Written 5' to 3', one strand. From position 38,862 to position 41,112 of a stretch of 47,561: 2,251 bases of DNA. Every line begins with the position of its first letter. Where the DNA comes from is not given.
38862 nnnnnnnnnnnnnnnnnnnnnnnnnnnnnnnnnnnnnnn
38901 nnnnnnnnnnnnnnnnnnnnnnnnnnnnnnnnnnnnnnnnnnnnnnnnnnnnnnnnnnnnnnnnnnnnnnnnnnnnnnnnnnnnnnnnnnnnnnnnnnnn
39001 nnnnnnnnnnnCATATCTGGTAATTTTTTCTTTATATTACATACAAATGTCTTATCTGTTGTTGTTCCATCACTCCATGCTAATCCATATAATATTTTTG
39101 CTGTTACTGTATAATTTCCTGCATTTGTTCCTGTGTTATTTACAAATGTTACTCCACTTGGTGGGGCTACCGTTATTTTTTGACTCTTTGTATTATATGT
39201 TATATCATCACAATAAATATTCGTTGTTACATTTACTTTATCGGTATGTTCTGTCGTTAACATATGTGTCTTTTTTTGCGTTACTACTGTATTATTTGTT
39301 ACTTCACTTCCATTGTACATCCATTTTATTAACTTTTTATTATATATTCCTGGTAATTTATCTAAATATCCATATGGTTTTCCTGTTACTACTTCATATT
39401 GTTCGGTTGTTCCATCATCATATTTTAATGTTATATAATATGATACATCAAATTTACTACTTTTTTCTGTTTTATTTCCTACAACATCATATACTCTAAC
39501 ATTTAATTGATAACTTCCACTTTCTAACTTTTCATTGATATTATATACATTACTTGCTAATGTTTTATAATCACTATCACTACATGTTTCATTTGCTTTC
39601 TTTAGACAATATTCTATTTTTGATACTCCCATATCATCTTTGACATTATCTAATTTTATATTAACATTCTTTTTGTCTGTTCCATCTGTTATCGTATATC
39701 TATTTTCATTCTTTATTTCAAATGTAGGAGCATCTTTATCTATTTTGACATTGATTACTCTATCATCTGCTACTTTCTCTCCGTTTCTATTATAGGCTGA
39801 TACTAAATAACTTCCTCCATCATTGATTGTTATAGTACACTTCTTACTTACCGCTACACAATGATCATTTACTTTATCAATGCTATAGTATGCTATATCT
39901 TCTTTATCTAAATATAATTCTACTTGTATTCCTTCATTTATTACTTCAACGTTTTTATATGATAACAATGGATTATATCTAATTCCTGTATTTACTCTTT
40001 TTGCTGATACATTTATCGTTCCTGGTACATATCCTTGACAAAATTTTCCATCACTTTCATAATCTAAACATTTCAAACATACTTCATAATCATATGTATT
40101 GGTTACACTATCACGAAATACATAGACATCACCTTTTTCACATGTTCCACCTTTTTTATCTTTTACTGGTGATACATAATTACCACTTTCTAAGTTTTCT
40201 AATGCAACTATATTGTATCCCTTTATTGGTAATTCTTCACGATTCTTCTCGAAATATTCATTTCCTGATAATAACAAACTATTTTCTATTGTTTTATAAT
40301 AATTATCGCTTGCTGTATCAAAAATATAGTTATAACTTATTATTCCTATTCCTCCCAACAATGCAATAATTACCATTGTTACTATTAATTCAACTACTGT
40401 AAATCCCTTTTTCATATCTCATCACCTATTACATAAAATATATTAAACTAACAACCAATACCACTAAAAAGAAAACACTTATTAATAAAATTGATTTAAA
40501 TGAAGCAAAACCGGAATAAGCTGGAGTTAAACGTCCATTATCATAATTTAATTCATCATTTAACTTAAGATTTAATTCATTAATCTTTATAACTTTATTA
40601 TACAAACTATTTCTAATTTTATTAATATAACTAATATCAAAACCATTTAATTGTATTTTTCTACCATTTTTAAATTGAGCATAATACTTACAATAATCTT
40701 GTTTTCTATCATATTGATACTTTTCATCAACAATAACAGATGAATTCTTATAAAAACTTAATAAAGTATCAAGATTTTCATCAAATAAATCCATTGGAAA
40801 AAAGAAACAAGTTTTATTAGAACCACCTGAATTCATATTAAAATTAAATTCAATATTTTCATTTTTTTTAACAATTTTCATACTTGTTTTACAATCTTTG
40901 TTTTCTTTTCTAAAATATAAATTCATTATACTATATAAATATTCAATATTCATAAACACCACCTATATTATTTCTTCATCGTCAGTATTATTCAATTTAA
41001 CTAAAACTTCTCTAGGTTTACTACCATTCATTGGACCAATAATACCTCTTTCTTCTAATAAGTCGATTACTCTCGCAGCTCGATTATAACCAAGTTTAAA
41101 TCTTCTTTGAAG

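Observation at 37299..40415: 1038-aa prepilin-signal protein built of cysteine-rich repeats, in an operon with ftsK and without pilus machinery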

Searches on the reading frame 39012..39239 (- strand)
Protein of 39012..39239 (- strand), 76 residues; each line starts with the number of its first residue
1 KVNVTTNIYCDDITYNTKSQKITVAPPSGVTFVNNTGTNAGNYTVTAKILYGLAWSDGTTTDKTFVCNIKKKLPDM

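Call 44: search_protein_families(library=pfam, proteins=[window:39012-39239:-], max_evalue=10)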
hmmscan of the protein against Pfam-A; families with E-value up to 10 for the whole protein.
seq(76 aa): 3 families
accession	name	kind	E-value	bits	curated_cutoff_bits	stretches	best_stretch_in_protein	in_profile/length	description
PF11386.13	VERL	-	0.013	16.1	25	1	43-71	45-69/78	Vitelline envelope receptor for lysin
PF11797.14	WxLIP_HBD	-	0.082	13.3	28.9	1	12-51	73-115/138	WxL Interacting Protein, host binding domain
PF18682.6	PilA4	-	0.14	13.1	26.8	1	22-63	39-82/83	Pilin A4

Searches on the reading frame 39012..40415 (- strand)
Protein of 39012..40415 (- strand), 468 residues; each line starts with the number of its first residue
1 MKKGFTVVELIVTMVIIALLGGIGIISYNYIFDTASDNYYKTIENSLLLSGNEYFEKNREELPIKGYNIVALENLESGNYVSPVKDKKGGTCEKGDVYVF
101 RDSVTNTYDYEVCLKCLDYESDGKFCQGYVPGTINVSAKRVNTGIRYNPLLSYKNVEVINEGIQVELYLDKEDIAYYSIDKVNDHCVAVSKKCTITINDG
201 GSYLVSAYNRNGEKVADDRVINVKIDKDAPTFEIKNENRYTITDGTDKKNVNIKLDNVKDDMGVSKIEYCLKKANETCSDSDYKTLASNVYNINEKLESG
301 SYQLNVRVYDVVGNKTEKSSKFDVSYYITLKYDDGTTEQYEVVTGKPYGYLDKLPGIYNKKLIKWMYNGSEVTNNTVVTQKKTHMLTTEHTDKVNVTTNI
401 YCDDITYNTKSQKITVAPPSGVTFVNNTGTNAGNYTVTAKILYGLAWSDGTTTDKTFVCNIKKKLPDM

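Call 67: search_protein_representatives(alignment_id=A4)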
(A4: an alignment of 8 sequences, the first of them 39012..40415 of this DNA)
Query: 8 sequences, 482 profile positions. Proteins with E-value up to 0.001 (for the whole library): 6753; up to 1e-10: 1556; up to 1e-30: 169. The best 150 are listed.
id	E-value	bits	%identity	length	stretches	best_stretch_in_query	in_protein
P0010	1.0e-214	730.7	-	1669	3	1-481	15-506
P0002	4.4e-202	689.0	-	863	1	1-482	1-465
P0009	1.9e-200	683.6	-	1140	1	1-480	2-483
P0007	1.4e-197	674.2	-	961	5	2-481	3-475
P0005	1.4e-193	660.9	-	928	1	1-481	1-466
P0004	8.6e-193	658.3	-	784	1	1-481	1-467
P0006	7.8e-190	648.6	-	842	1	1-482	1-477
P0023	1.3e-164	565.4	-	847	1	1-481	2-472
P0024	1.8e-160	551.7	-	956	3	1-481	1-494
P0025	1.9e-160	551.6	-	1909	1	2-482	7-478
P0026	4.1e-157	540.7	-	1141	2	1-481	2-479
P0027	3.0e-153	527.9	-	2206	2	1-480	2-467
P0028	4.5e-149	514.1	-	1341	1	1-481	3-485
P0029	6.3e-147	507.1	-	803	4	1-481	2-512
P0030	1.1e-146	506.3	-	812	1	2-481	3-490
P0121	4.3e-50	187.8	-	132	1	1-127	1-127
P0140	4.4e-45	171.2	-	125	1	1-117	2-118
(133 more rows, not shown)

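Call 69: find_related_loci(query=A4, collection=metagenome_contigs, flank=10000)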
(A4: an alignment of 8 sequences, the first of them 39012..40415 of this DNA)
Query A4 (468 aa) in metagenome_contigs; peptide patterns used: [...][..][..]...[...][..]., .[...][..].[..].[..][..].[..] (x = any residue, [..] = any of these).
600 stretches matched a pattern (row limit reached: there are more); 30 encode a relative of the query (tblastn E <= 1e-3); 30 distinct loci.
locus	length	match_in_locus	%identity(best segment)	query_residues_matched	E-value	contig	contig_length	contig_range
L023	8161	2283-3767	32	3-466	9e-58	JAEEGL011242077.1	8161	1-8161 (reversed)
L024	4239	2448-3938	32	3-464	2e-57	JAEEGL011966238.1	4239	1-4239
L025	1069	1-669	34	1-70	6e-8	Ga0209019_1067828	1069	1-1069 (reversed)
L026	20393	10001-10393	27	1-123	5e-7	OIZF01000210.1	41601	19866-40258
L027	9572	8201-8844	27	2-110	9e-7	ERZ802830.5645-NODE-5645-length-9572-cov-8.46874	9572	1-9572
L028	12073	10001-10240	33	3-82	2e-6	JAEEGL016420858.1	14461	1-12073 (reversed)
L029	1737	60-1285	43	1-44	2e-6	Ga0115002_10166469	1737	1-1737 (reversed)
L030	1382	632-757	40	1-42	3e-6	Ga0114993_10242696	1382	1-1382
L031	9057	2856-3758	25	2-324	4e-6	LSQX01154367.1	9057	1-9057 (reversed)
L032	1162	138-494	29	3-118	3e-6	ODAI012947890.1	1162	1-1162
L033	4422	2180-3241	30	1-63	5e-6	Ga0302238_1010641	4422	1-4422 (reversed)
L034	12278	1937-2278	26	1-112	7e-6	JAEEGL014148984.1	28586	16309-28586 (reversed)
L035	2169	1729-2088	28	1-115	5e-6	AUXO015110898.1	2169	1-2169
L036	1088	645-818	34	1-58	5e-6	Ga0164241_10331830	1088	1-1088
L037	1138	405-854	29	1-131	7e-6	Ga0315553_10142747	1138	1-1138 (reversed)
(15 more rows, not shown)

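Call 76: find_encoding_contigs(protein=P0121, flank=10000, max_places=3)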
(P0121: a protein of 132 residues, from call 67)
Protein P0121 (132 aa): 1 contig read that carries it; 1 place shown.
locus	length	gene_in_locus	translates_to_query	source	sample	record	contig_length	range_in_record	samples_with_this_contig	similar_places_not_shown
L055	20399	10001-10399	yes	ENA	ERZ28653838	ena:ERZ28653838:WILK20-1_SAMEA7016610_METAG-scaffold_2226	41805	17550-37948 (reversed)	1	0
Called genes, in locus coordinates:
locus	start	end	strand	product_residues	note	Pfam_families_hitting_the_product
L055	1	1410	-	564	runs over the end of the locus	-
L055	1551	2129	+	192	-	PF03729:DUF308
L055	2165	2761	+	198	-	-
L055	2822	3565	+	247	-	-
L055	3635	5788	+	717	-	PF09371:Tex_N, PF22706:Tex_central_region, PF16921:Tex_YqgF, PF14635:HHH_7, PF12836:HHH_3, PF17674:HHH_9, PF00575:S1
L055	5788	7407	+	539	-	PF01368:DHH, PF00571:CBS (weak), PF07085:DRTGG, PF02833:DHHA2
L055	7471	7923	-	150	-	PF10543:ORF6N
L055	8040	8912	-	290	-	PF04383:KilA-N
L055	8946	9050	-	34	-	-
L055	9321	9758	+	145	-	-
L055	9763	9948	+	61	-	PF01783:Ribosomal_L32p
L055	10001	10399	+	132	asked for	PF07963:N_methyl (weak)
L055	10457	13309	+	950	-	PF02811:PHP, PF07733:DNA_pol3_alpha, PF17657:DNA_pol3_finger, PF14579:HHH_6, PF01336:tRNA_anti-codon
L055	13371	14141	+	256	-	-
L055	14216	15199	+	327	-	PF13180:PDZ_2, PF17820:PDZ_6 (weak), PF05580:Peptidase_S55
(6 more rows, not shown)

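Call 77: find_encoding_contigs(protein=P0140, flank=10000, max_places=3)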
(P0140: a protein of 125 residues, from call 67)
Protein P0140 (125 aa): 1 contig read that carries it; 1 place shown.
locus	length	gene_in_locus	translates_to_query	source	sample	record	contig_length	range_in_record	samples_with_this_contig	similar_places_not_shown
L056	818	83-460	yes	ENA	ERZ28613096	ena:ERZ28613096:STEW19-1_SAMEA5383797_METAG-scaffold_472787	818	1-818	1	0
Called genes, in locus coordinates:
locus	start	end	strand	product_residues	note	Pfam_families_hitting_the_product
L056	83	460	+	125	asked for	PF07963:N_methyl (weak)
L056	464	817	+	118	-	?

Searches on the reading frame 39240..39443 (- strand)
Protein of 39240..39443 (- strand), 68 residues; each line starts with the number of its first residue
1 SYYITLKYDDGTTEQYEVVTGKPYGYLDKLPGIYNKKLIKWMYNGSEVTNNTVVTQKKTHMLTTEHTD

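Call 44: search_protein_families(library=pfam, proteins=[window:39240-39443:-], max_evalue=10)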
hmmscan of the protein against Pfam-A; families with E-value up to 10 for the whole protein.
seq(68 aa): 2 families
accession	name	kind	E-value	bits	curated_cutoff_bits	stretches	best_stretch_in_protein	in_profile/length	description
PF09693.15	Phage_XkdX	-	0.026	15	23.5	1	12-24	28-40/40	Phage uncharacterised protein (Phage_XkdX)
PF03363.18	Herpes_LP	-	0.23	11.7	25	1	15-64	121-170/174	Herpesvirus leader protein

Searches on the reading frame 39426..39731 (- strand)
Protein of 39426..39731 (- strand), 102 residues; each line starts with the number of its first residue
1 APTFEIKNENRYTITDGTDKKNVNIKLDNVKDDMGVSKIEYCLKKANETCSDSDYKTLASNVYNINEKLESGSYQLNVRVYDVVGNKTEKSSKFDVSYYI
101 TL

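Call 44: search_protein_families(library=pfam, proteins=[window:39426-39731:-], max_evalue=10)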
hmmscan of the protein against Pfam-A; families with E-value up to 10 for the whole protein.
seq(102 aa): 10 families
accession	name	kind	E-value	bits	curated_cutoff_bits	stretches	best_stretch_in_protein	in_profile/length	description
PF19077.6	Big_13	-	1.9e-05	25.5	27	1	18-94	24-98/102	Bacterial Ig-like domain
PF12245.14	Big_3_2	-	6.3e-05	23.6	23.3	1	19-91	30-114/122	Bacterial Ig-like domain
PF15418.12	DUF4625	-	0.00079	20.2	27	1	12-95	41-129/131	Domain of unknown function (DUF4625)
PF11060.13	DUF2861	-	0.0011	19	25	1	7-79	83-154/267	Protein of unknown function (DUF2861)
PF24893.1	DUF7743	-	0.0048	17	27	1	29-97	27-98/120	Domain of unknown function (DUF7743)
PF13750.12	Big_3_3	-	0.0064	16.6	27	1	70-95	120-145/157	Bacterial Ig-like domain (group 3)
PF22021.2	RbmA-like_FnIII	-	0.026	14.8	27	1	47-94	60-108/111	RbmA-like, FnIII domain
PF07495.19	Y_Y_Y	-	0.028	14.7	26.6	1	68-94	34-60/65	Y_Y_Y domain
PF19880.4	DUF6353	-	0.079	12.9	25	1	12-90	130-208/253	Family of unknown function (DUF6353)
PF17957.7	Big_7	-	0.096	13.8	24.1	1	22-78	19-70/70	Bacterial Ig domain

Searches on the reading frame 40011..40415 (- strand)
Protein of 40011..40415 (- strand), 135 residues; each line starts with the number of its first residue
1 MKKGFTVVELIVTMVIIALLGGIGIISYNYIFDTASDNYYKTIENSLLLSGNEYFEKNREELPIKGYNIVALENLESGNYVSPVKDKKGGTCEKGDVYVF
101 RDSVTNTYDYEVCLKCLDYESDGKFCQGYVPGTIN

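Call 41: search_solved_structures(query=A3, max_evalue=1, show_alignments=3)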
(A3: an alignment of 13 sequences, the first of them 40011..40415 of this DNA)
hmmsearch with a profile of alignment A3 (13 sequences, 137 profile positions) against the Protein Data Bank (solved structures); distinct sequences matched with E-value up to 1: 20.
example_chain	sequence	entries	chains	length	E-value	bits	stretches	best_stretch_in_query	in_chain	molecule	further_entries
8p3b_A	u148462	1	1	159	5.5e-08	36.1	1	6-96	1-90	Fimbrial protein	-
9egp_A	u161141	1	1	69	6.4e-08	35.9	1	2-60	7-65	Geopilin domain 1 protein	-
8pfb_G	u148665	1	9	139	1.7e-07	34.5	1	6-74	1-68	Type IV pilin PilE1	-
5kua_A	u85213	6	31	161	1.8e-07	34.5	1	6-96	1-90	pilin | Neisseria meningitidis PilE variant SB-GATDH | Neisseria meningitidis PilE, SB-DATDH variant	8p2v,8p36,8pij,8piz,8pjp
2hi2_A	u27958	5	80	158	1.1e-06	31.9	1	6-92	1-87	Fimbrial protein | PilA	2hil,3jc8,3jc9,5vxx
7tgg_A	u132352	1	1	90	2e-06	31.1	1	2-61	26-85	Geopilin domain 1 protein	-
1ay2_A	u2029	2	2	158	2.4e-06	30.8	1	6-92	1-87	TYPE 4 PILIN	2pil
8tj2_C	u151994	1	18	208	3e-05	27.3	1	6-60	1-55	Type IV major pilin protein PilA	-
9laa_A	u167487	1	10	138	0.00011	25.4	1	3-36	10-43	Type IV pilin protein PilA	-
6gv9_A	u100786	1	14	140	0.00027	24.2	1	6-36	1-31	Prepilin peptidase-dependent protein D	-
2m7g_A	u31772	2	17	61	0.00029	24.1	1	6-62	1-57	Geopilin domain 1 protein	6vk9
6xxd_A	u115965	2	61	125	0.00062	23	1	6-68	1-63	PilA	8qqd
8tum_e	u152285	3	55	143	0.0023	21.2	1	6-37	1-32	Type IV major pilin protein PilA | Pilin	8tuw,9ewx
1oqw_A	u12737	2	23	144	0.0025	21.1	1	6-37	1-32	Fimbrial protein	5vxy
9lab_B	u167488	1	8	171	0.0033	20.7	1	3-56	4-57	MSHA major pilin subunit MshA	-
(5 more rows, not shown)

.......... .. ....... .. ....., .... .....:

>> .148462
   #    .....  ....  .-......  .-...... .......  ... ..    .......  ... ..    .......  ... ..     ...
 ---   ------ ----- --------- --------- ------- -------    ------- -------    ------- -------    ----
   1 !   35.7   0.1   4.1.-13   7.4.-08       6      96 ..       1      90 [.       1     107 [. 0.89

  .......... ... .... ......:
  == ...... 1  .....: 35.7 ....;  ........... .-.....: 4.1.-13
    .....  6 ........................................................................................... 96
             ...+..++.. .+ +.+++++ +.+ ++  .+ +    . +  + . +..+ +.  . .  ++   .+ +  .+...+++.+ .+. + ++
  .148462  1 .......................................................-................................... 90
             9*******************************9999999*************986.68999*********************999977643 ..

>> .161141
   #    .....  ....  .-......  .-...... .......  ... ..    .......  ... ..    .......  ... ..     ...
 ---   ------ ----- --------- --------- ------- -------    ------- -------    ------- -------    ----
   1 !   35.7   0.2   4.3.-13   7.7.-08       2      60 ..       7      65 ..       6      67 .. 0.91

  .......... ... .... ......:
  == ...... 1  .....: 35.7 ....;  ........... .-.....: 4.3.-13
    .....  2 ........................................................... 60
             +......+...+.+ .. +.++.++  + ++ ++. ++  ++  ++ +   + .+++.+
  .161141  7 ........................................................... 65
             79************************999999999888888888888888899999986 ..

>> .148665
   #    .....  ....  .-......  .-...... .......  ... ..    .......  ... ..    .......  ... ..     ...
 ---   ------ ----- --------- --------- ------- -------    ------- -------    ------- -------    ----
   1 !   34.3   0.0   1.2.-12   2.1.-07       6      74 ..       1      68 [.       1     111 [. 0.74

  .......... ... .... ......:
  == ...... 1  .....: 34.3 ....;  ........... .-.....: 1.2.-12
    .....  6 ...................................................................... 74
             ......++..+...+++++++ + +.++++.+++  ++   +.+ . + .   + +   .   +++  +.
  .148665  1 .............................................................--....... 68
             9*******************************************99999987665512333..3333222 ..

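Call 48: predict_structure(alignment_id=A3)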
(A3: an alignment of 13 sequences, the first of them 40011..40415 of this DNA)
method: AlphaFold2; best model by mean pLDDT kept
length: 135 residues; sequences in the alignment: 13
mean_pLDDT: 81.7   pTM: 0.64
mean pLDDT of the five models: 81.7, 79.9, 79.8, 79.5, 74.7
residues with pLDDT >= 90: 37; 70-90: 75; 50-70: 19; < 50: 4
segments of 3 or more residues with pLDDT < 50: 133-135
pLDDT, mean of each block of 10 residues (from residue 1): 67 82 65 76 91 93 89 88 84 88 88 88 78 48
secondary structure, 60 per line:
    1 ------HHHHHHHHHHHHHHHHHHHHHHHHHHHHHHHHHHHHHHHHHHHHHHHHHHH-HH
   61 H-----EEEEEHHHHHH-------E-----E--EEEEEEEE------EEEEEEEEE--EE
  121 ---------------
elements in order: H7-57 E67-71 H72-77 E94-101 E108-116

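Call 51: fold_search(model_id=the predicted structure, library=pdb)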
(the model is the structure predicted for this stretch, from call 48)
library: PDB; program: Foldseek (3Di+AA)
matches with E <= 10: 339; with E <= 0.001: 0
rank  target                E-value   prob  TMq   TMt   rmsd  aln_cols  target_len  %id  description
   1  8pfb_C                2.8e-01  0.35  0.33  0.34  12.6       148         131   18  Structure of a heteropolymeric type 4 pilus from a monoderm bacterium (released 2023-11-22)
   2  7olc_Lo               7.4e-01  0.08  0.18  0.22  10.2        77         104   17  Thermophilic eukaryotic 80S ribosome at idle POST state (released 2022-01-26)
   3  4kop_D                1.1e+00  0.09  0.18  0.17  10.6        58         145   17  Crystal Structure of WHY2 from Arabidopsis thaliana (released 2013-11-13)
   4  7t34                  1.1e+00  0.09  0.18  0.11  12.3        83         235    6  Crystal structure of AtDHDPR1 from Arabidopsis thaliana (released 2022-12-14)
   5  5jne_H                1.1e+00  0.09  0.15  0.08   8.8        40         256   18  E2-SUMO-Siz1 E3-SUMO-PCNA complex (released 2016-08-10)
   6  6qik_l                1.2e+00  0.07  0.18  0.24   9.7        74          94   14  Cryo-EM structures of Lsg1-TAP pre-60S ribosomal particles (released 2019-06-26)
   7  8hfr_mS               1.3e+00  0.08  0.18  0.24  10.7        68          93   15  NPC-trapped pre-60S particle (released 2023-04-12)
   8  4uje_Co               1.5e+00  0.04  0.17  0.20   9.9        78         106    9  Regulation of the mammalian elongation cycle by 40S subunit rolling: a eukaryotic-specific ribosome rearrangement (released 2014-07-16)
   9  2kri_A                1.7e+00  0.14  0.24  0.36   8.4        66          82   12  Structure of a complex between domain V of beta2-glycoprotein I and the fourth ligand-binding module from LDLR determi (released 2010-03-31)
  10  6k91_B                1.8e+00  0.08  0.18  0.10   8.4        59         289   14  Pyridoxal Kinase from Leishmania donovani in complex with ADP and Pyridoxine (released 2020-03-25)
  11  5col_A                1.9e+00  0.09  0.14  0.13   4.8        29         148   24  RIBOSOMAL PROTEIN L11 FROM METHANOCOCCUS JANNASCHII (released 2016-08-17)
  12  4gsk_Y                2.0e+00  0.12  0.23  0.23   6.6        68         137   13  Crystal structure of an Atg7-Atg10 crosslinked complex (released 2012-11-14)
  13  9xps_1                2.0e+00  0.04  0.17  0.11  13.9        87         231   16  The neck structure of the Phage Phikz (released 2026-02-11)
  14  4gsk_Z                2.1e+00  0.09  0.24  0.25  11.0        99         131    9  Crystal structure of an Atg7-Atg10 crosslinked complex (released 2012-11-14)
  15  7sez                  2.1e+00  0.08  0.17  0.11   8.5        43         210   14  Crystal structure of Vaccinia Virus decapping enzyme D9 in complex with m7GDP (released 2022-03-30)
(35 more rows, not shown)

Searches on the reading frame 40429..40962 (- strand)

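Call 3: search_protein_families(library=pfam, proteins=[window:40429-40962:-], max_evalue=0.1)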
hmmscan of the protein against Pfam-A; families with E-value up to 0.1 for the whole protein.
window:40429-40962:- (177 aa): 1 family
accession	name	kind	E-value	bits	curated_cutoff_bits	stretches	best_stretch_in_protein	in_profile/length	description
PF17787.7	PH_14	-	0.086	13.1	22.7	0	70-136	14-77/131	PH domain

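Call 4: search_protein_families(library=ncbifam, proteins=[window:40429-40962:-], max_evalue=0.1)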
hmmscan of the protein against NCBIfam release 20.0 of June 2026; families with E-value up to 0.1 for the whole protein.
window:40429-40962:- (177 aa): 1 family
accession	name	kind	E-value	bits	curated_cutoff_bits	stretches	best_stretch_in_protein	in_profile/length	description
NF008004.0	PRK10733.1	equivalog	0.034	12.1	1008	1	85-177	29-120/644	ATP-dependent zinc metalloprotease FtsH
